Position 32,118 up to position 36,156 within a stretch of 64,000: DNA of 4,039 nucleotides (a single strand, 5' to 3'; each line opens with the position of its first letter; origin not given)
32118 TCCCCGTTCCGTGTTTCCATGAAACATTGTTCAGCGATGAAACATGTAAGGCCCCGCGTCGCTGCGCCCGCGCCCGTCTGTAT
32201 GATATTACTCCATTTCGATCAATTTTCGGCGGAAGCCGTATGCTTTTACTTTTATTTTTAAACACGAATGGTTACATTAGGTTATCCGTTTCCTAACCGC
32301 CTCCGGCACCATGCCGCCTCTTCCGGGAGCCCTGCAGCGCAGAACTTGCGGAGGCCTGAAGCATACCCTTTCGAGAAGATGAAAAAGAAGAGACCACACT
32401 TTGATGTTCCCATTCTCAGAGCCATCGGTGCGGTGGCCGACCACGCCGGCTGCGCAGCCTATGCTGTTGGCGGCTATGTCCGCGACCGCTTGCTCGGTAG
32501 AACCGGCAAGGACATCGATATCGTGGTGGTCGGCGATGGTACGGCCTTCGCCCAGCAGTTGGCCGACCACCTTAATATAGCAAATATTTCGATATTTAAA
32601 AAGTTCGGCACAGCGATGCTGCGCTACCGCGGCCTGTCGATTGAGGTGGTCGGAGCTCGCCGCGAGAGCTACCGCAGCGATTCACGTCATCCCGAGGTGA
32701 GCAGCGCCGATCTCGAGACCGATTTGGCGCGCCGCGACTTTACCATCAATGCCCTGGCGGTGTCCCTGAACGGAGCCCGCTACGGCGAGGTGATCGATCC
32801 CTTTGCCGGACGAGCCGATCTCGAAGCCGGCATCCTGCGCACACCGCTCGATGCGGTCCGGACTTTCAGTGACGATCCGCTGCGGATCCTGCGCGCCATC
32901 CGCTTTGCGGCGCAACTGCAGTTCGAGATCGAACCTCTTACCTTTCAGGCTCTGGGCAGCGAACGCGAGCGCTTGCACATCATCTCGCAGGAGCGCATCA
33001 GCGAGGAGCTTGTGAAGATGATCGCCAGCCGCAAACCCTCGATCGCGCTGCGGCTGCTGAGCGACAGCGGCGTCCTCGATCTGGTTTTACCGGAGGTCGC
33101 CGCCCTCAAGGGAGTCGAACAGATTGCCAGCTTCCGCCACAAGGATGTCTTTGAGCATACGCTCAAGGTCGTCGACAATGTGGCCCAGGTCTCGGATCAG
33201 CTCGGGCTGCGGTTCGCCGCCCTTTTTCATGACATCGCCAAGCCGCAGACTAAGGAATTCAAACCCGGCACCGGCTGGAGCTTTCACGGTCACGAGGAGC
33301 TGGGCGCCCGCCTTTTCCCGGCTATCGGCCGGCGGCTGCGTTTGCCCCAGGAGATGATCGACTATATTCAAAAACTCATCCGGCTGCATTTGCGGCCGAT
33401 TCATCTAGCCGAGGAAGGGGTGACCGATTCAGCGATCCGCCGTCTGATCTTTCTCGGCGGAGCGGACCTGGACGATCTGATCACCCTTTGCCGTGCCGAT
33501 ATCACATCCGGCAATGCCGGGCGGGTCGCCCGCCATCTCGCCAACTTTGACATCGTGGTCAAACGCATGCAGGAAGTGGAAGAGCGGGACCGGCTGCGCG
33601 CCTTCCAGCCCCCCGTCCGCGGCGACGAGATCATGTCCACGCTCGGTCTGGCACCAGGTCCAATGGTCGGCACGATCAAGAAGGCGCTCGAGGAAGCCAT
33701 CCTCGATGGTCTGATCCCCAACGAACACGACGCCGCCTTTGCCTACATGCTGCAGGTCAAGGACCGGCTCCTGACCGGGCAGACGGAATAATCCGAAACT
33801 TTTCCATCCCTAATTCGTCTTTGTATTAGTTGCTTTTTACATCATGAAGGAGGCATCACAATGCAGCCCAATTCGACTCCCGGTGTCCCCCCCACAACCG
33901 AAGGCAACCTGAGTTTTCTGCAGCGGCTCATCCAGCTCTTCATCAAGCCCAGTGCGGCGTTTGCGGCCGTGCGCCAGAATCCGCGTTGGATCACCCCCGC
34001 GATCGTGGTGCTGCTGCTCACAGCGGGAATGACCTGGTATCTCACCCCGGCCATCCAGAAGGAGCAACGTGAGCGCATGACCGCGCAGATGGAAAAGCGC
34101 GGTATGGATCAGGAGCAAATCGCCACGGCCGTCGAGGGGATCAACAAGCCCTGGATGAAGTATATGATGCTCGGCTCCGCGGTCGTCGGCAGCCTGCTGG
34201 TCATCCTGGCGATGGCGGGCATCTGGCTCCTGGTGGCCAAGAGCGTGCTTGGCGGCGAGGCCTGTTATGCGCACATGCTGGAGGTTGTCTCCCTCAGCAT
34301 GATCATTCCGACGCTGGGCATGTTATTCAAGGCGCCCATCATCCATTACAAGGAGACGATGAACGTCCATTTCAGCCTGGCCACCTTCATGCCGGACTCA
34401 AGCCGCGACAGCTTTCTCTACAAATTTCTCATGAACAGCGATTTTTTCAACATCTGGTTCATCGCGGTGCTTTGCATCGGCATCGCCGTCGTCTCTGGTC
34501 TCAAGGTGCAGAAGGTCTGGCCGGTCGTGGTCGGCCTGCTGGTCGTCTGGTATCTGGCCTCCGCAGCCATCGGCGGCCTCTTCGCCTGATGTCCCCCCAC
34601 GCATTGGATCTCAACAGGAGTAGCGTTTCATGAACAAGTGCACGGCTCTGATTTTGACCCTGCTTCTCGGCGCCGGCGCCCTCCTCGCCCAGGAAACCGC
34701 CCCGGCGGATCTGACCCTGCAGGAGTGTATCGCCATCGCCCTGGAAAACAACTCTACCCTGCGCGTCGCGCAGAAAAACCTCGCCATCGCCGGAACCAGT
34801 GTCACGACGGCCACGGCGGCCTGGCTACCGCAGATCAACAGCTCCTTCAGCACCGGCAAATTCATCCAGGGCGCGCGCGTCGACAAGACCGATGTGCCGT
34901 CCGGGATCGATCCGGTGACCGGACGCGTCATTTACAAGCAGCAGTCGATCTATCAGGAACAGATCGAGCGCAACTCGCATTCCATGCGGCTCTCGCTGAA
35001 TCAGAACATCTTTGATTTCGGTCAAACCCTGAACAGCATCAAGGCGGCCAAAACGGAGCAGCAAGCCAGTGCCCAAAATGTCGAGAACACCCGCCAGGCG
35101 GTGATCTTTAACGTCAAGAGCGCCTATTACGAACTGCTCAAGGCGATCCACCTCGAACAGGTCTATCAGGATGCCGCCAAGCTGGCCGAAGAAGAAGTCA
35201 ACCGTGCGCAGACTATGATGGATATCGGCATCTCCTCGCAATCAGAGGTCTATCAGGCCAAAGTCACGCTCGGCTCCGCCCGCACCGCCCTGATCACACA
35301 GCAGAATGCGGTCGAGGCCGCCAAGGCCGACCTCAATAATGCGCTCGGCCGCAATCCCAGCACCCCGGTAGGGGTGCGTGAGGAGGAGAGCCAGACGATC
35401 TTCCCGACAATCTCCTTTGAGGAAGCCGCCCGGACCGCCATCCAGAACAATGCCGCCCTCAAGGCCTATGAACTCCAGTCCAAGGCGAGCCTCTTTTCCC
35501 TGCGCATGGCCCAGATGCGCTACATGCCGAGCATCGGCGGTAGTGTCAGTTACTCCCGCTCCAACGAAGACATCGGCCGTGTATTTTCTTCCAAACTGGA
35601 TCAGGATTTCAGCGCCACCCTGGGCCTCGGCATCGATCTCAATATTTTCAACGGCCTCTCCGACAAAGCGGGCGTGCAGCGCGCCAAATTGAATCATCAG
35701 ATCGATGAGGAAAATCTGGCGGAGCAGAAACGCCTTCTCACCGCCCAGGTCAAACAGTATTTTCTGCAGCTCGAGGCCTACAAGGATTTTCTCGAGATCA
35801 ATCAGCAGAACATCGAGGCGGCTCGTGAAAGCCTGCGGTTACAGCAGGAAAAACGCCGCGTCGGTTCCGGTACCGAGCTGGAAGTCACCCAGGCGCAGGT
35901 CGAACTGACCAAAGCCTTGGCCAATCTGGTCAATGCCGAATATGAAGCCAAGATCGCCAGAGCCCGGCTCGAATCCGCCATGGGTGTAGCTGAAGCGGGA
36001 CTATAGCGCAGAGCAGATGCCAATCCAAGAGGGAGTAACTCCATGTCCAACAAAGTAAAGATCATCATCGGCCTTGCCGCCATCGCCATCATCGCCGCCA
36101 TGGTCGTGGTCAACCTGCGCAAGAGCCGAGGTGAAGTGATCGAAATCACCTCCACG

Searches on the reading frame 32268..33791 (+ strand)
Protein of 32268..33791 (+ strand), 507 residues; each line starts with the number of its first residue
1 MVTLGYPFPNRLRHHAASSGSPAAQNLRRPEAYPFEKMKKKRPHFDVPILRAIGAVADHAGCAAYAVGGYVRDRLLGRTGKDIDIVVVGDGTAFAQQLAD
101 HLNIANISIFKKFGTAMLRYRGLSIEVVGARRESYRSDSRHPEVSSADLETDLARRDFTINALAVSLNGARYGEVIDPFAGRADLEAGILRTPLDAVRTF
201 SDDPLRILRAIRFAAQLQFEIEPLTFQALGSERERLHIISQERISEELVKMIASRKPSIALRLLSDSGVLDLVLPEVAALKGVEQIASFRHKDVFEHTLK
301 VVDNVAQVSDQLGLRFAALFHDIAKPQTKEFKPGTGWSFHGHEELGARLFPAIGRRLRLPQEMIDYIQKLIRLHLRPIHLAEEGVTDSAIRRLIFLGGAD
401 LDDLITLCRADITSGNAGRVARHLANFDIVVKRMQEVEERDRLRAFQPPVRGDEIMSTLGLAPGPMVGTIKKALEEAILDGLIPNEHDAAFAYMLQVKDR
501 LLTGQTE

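Call 68: search_protein_families(library=pfam, proteins=[window:32268-33791:+], max_evalue=0.001)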
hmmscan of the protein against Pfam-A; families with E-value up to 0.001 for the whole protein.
window:32268-33791:+ (507 aa): 4 families
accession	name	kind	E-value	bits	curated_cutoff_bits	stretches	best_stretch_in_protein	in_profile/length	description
PF01743.26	PolyA_pol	-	6.1e-29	101.4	23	1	64-191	1-126/126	Poly A polymerase head domain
PF12627.12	PolyA_pol_RNAbd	-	2.5e-15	56.4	22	1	219-279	2-62/64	Probable RNA and SrmB- binding site of polymerase A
PF01966.28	HD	-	3e-13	50.5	22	1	294-381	1-92/116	HD domain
PF13735.12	tRNA_NucTran2_2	-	0.00019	21.9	27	1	450-490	105-145/149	tRNA nucleotidyltransferase domain 2 putative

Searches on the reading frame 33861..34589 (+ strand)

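Call 68: search_protein_families(library=pfam, proteins=[window:33861-34589:+], max_evalue=0.001)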
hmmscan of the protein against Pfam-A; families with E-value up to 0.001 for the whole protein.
window:33861-34589:+ (242 aa): 1 family
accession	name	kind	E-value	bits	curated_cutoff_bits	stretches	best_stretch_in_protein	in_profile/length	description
PF04893.22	Yip1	-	3.5e-13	50.2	28.6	1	24-234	1-170/173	Yip1 domain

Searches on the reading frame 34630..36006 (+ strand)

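Call 68: search_protein_families(library=pfam, proteins=[window:34630-36006:+], max_evalue=0.001)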
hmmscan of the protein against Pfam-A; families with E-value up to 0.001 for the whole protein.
window:34630-36006:+ (458 aa): 1 family
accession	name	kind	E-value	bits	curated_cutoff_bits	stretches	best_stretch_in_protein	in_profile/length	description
PF02321.23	OEP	-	1.4e-67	227.6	22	2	263-452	1-187/187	Outer membrane efflux protein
